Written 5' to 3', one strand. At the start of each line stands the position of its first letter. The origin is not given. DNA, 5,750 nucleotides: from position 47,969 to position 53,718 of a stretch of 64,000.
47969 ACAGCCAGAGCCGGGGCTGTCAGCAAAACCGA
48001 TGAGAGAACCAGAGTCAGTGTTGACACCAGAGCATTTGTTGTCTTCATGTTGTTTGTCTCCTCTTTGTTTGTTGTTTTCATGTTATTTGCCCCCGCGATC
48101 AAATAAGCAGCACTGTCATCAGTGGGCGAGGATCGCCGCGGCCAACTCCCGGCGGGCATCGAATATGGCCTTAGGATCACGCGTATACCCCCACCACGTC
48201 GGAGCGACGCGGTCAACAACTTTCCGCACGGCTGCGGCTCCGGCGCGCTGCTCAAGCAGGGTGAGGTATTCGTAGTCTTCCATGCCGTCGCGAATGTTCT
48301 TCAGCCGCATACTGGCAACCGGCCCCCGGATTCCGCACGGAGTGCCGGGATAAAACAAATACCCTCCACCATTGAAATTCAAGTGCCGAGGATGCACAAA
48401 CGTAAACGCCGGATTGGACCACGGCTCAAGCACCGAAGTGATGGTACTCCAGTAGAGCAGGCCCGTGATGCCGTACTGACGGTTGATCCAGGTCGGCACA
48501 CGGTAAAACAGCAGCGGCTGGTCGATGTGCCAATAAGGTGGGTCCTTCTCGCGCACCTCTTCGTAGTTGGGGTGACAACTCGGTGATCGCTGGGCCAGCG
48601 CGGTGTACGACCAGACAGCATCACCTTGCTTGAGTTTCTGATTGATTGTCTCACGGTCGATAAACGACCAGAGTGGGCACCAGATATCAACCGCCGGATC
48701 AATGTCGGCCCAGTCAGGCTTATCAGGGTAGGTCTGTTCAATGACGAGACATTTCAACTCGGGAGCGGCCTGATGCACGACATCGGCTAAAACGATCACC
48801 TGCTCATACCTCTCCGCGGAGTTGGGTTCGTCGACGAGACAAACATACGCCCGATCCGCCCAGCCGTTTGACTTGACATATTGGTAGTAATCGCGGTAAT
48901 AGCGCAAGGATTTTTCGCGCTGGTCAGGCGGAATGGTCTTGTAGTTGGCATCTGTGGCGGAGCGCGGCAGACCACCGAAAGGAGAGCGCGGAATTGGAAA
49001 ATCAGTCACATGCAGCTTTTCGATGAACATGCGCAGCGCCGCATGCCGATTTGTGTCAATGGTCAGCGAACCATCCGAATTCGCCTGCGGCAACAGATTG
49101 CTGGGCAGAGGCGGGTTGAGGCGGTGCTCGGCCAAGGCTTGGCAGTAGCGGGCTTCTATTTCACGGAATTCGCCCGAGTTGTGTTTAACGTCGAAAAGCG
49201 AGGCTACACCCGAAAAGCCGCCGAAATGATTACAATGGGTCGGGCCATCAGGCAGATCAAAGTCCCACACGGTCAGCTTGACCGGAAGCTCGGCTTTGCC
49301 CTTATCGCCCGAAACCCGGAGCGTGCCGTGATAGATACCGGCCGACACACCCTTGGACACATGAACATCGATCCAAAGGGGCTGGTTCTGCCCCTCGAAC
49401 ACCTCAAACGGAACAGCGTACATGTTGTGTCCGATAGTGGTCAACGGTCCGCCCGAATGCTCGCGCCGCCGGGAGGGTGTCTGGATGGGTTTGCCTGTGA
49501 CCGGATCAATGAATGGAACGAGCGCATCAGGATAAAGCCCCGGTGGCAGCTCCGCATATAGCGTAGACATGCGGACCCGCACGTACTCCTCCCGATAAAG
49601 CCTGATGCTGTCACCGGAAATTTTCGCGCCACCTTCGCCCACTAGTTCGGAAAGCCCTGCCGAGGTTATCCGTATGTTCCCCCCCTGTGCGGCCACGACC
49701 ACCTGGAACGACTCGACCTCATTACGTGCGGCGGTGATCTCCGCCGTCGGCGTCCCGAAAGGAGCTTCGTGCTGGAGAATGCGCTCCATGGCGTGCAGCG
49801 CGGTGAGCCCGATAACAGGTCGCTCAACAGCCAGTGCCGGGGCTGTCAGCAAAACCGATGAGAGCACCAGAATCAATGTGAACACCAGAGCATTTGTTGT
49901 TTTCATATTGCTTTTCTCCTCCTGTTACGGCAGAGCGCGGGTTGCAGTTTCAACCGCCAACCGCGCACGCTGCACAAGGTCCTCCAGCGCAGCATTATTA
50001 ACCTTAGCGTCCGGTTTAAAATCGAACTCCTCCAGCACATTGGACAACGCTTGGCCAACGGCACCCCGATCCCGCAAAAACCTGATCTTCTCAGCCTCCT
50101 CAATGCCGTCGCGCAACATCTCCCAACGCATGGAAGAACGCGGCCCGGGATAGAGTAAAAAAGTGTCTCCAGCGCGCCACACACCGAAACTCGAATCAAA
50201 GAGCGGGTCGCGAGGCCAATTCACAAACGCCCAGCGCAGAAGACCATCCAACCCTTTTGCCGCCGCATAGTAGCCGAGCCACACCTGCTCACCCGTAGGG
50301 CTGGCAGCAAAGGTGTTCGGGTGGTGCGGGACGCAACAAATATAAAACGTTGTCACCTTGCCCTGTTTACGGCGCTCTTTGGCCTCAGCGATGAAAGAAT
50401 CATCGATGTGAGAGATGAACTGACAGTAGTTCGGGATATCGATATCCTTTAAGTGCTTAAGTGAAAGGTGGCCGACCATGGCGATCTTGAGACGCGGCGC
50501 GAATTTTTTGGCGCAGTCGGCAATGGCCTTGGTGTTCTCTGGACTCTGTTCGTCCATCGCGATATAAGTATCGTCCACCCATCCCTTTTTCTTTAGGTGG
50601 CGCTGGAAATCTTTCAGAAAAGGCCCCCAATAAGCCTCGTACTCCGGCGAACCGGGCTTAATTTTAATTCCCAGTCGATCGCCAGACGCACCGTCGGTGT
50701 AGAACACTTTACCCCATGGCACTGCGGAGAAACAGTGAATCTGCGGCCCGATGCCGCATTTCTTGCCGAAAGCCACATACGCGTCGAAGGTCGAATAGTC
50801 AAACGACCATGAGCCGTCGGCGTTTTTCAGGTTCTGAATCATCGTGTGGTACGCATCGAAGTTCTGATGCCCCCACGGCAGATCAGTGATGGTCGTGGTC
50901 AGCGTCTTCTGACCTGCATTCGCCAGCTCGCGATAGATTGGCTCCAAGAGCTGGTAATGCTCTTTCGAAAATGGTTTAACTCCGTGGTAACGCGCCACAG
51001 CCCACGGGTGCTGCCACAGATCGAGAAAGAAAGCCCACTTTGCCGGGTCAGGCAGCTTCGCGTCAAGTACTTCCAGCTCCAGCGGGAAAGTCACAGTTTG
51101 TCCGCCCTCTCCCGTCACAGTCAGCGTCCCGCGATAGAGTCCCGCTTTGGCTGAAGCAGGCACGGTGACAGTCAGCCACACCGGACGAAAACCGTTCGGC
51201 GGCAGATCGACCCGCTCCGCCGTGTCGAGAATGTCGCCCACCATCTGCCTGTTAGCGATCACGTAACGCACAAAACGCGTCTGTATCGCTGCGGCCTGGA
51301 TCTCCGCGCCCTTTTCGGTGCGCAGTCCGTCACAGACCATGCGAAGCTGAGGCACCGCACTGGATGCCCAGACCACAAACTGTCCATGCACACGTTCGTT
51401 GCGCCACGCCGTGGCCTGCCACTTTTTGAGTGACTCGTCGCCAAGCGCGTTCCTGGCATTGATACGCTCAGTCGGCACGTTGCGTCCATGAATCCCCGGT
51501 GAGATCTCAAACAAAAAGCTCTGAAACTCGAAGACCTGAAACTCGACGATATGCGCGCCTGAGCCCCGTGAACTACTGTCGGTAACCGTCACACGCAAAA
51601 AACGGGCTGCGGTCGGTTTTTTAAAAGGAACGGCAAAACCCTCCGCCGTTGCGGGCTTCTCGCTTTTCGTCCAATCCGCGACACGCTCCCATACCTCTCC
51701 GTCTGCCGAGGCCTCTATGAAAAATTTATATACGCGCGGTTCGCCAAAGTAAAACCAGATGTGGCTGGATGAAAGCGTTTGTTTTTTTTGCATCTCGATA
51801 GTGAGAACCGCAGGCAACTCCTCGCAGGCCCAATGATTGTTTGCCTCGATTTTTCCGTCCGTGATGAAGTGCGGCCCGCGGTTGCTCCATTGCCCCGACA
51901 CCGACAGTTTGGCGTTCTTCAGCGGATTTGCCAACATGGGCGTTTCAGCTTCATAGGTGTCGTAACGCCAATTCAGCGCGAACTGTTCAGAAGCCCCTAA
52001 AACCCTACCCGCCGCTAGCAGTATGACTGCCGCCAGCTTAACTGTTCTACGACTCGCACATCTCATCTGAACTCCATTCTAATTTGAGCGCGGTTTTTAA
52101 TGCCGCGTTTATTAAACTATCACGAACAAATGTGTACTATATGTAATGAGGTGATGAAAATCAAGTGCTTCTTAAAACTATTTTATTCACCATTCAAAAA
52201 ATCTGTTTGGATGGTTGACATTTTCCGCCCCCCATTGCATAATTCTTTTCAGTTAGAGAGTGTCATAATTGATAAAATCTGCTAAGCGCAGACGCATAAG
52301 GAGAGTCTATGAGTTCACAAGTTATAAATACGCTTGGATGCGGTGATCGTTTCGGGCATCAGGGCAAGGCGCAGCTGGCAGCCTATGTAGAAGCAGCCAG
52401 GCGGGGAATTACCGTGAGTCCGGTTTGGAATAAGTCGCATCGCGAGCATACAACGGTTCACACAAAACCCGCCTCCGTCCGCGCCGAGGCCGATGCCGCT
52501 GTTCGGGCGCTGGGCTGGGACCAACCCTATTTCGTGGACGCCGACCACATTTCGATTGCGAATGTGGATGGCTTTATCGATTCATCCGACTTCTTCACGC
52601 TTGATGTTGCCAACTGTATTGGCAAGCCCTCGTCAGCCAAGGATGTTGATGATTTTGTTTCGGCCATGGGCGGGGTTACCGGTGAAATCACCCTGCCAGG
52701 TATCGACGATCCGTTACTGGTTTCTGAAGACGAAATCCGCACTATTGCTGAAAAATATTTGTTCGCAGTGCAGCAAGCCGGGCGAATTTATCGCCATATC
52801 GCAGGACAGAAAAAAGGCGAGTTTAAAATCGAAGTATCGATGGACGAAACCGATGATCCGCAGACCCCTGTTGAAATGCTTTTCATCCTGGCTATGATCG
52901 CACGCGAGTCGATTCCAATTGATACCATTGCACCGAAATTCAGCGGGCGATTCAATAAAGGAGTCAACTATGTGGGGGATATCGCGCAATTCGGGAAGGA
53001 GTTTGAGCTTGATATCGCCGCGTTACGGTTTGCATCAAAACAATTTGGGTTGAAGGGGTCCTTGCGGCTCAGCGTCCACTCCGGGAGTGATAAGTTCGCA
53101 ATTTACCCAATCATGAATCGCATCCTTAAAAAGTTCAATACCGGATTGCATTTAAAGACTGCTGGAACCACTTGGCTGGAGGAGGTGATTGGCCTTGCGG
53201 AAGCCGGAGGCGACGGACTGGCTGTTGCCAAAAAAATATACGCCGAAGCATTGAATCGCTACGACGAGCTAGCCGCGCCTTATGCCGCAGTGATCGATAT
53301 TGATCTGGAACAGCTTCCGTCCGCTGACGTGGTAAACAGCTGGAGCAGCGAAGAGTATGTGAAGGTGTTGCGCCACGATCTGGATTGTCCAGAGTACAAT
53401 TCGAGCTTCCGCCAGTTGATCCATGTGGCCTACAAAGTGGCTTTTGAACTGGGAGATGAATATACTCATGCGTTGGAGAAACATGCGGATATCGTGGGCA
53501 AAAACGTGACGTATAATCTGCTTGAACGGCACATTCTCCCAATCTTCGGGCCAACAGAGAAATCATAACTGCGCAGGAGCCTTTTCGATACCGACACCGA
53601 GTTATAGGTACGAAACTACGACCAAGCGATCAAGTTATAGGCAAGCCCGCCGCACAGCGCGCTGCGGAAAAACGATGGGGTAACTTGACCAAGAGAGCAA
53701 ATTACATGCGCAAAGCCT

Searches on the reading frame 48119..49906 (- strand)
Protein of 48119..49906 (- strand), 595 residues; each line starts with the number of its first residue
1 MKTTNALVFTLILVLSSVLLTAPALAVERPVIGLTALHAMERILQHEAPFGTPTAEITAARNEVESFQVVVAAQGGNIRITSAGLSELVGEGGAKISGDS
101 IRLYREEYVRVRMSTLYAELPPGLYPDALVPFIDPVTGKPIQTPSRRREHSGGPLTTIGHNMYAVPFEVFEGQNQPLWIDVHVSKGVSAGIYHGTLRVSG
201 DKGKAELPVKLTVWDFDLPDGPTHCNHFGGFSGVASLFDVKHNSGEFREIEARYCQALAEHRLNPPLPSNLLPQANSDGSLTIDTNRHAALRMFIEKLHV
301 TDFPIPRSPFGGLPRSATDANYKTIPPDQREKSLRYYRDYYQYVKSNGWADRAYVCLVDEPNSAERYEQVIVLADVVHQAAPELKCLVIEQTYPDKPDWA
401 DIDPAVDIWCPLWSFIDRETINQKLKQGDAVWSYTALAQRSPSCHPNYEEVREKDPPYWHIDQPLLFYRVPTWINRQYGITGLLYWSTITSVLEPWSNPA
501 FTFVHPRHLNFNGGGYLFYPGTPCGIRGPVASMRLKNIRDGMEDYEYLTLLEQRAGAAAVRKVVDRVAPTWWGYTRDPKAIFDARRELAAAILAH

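Call 43: search_protein_families(library=pfam, proteins=[window:48119-49906:-], max_evalue=0.001)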
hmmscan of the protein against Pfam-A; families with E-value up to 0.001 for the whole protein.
window:48119-49906:- (595 aa): 3 families
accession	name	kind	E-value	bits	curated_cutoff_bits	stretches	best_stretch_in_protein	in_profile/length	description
PF13320.12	GH123_cat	-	1.5e-11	44.7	23.1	1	335-551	137-324/324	Glycoside hydrolase 123, catalytic domain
PF22680.2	Glyco_hydro_123_N_2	-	7.6e-06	26.3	27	0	169-199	111-141/142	Glycoside hydrolase 123 N-terminal domain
PF19543.5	GH123_N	-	0.00016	20.2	22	1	166-218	257-310/969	Glycoside hydrolase 123, N-terminal domain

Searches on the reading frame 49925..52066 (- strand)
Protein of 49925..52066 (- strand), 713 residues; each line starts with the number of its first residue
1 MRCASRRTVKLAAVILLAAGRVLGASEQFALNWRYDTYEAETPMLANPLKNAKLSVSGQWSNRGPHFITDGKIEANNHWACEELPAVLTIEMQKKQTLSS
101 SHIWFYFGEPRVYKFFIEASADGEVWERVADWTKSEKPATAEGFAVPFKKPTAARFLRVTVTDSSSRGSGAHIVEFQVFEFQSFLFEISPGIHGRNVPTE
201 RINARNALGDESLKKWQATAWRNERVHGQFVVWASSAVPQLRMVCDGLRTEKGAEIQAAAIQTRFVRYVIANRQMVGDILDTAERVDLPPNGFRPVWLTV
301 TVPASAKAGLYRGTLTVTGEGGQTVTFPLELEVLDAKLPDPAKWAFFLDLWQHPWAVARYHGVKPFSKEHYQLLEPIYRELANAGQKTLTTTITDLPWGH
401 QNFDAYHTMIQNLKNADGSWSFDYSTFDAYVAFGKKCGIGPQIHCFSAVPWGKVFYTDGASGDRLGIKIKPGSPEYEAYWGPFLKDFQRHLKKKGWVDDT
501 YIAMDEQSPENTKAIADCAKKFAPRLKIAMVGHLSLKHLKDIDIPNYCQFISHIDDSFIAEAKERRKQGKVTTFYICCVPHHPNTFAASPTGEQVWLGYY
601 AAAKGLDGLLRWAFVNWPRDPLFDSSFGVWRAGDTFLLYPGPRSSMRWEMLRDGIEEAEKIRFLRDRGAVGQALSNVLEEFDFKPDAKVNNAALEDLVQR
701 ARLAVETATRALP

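Call 43: search_protein_families(library=pfam, proteins=[window:49925-52066:-], max_evalue=0.001)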
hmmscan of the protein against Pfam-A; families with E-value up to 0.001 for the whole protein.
window:49925-52066:- (713 aa): 5 families
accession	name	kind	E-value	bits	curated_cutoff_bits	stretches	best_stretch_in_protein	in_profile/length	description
PF13320.12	GH123_cat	-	1.6e-90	304.2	23.1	1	351-664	1-324/324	Glycoside hydrolase 123, catalytic domain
PF22680.2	Glyco_hydro_123_N_2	-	6.6e-27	94.5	27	1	210-318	17-141/142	Glycoside hydrolase 123 N-terminal domain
PF19543.5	GH123_N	-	6.6e-10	37.9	22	1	211-340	188-312/969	Glycoside hydrolase 123, N-terminal domain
PF00754.31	F5_F8_type_C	-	8e-10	39.4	28.2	1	57-176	9-127/127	F5/8 type C domain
PF22633.2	F5_F8_type_C_2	-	2.2e-06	28.6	27.8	1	68-159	2-91/91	NedA-like, galactose-binding domain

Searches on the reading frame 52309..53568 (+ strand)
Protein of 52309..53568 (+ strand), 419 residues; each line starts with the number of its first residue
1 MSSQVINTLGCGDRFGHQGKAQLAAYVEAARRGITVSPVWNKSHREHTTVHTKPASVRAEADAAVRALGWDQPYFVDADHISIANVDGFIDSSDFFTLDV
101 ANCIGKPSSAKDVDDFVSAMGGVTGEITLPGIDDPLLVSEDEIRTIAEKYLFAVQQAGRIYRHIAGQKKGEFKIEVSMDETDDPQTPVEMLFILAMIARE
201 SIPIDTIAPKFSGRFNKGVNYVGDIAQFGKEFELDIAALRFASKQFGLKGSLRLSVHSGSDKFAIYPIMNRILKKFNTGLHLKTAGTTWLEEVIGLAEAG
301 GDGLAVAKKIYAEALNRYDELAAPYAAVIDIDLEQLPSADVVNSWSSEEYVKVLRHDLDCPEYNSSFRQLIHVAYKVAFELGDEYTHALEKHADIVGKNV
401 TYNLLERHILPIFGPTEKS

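Call 43: search_protein_families(library=pfam, proteins=[window:52309-53568:+], max_evalue=0.001)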
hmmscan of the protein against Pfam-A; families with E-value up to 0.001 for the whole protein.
window:52309-53568:+ (419 aa): 1 family
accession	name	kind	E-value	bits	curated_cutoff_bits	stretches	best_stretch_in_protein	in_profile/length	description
PF16257.11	UxaE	-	1e-53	183.2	27.1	1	7-380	81-436/475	tagaturonate epimerase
